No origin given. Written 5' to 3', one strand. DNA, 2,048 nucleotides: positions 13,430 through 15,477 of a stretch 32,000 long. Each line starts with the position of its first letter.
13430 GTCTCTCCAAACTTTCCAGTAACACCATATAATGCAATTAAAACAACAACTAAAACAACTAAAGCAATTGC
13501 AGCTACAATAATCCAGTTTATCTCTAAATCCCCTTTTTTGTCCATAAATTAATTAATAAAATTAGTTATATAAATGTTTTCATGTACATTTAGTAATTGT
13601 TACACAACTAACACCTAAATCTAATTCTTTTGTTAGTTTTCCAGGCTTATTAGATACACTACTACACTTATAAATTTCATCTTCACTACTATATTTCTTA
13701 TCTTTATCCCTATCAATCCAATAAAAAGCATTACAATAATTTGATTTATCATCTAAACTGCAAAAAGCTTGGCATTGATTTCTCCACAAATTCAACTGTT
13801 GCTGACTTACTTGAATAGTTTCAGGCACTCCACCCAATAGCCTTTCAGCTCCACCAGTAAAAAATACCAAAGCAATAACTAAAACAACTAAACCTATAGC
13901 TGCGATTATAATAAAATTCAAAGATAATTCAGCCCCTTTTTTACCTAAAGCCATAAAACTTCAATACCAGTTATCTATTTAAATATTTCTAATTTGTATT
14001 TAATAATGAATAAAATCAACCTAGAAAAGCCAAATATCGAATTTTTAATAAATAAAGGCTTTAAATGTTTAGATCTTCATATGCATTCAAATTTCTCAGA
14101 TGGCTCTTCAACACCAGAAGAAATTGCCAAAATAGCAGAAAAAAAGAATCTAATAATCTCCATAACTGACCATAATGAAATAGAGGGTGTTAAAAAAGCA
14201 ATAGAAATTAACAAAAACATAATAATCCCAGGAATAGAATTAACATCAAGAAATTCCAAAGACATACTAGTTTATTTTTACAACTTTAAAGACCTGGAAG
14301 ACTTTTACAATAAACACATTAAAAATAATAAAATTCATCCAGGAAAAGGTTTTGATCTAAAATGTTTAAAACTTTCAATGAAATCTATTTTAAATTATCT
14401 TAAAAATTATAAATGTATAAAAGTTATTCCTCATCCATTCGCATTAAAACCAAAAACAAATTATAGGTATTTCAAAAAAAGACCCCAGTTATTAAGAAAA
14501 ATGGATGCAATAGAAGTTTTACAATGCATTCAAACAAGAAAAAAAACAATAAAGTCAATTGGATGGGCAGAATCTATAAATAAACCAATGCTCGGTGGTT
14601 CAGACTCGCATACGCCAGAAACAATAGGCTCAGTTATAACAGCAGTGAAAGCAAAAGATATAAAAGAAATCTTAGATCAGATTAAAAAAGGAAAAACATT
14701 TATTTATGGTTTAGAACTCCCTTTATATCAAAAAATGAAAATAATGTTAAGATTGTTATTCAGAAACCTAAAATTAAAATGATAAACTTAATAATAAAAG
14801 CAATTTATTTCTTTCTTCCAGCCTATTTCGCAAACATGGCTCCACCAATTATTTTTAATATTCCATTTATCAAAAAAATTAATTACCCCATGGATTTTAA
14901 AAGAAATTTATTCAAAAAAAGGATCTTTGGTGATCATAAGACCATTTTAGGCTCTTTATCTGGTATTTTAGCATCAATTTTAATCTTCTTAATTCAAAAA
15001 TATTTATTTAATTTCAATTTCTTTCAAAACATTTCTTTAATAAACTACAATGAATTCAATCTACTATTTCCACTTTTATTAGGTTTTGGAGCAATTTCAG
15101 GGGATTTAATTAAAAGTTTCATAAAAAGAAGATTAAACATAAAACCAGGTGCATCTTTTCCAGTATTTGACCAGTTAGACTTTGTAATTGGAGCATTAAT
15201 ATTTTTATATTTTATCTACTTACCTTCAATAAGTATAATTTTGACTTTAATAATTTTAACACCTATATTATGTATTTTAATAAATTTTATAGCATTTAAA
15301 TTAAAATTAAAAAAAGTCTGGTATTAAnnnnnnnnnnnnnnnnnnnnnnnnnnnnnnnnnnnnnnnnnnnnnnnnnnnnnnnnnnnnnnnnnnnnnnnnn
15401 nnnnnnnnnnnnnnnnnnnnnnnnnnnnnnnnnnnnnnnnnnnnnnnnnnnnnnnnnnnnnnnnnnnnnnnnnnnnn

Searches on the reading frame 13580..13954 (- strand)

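Call 56: search_protein_families(library=pfam, proteins=[window:13580-13954:-], max_evalue=0.01)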
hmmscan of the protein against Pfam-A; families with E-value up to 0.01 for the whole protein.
window:13580-13954:- (124 aa): 1 family
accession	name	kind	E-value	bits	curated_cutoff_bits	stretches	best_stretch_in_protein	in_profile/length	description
PF06103.16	DUF948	-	0.00047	20.7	37.2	1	16-56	4-44/89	Bacterial protein of unknown function (DUF948)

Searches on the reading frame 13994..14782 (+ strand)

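Call 26: search_protein_families(library=pfam, proteins=[window:13994-14782:+], max_evalue=0.001)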
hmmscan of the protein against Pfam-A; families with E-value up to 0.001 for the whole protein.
window:13994-14782:+ (262 aa): 2 families
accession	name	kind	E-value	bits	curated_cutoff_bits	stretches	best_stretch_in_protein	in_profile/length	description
PF13263.12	PHP_C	-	9.8e-13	47.9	21.3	1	187-235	6-56/56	PHP-associated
PF02811.25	PHP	-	2.7e-09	38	26.4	1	27-125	1-66/164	PHP domain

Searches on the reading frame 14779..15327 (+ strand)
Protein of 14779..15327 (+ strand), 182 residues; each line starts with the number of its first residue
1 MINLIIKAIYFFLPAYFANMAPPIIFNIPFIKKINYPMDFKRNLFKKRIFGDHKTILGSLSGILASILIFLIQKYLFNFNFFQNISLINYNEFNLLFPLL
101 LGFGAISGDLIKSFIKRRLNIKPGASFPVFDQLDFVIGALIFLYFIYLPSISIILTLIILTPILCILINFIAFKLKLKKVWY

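Call 56: search_protein_families(library=pfam, proteins=[window:14779-15327:+], max_evalue=0.01)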
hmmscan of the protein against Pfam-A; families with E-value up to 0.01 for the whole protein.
window:14779-15327:+ (182 aa): 2 families
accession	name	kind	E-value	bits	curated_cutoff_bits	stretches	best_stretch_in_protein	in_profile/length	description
PF01864.22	CarS-like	-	1.3e-38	133.2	22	1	1-182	1-175/175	CDP-archaeol synthase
PF01148.25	CTP_transf_1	-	3.3e-06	27.6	24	1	54-146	170-260/264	Cytidylyltransferase family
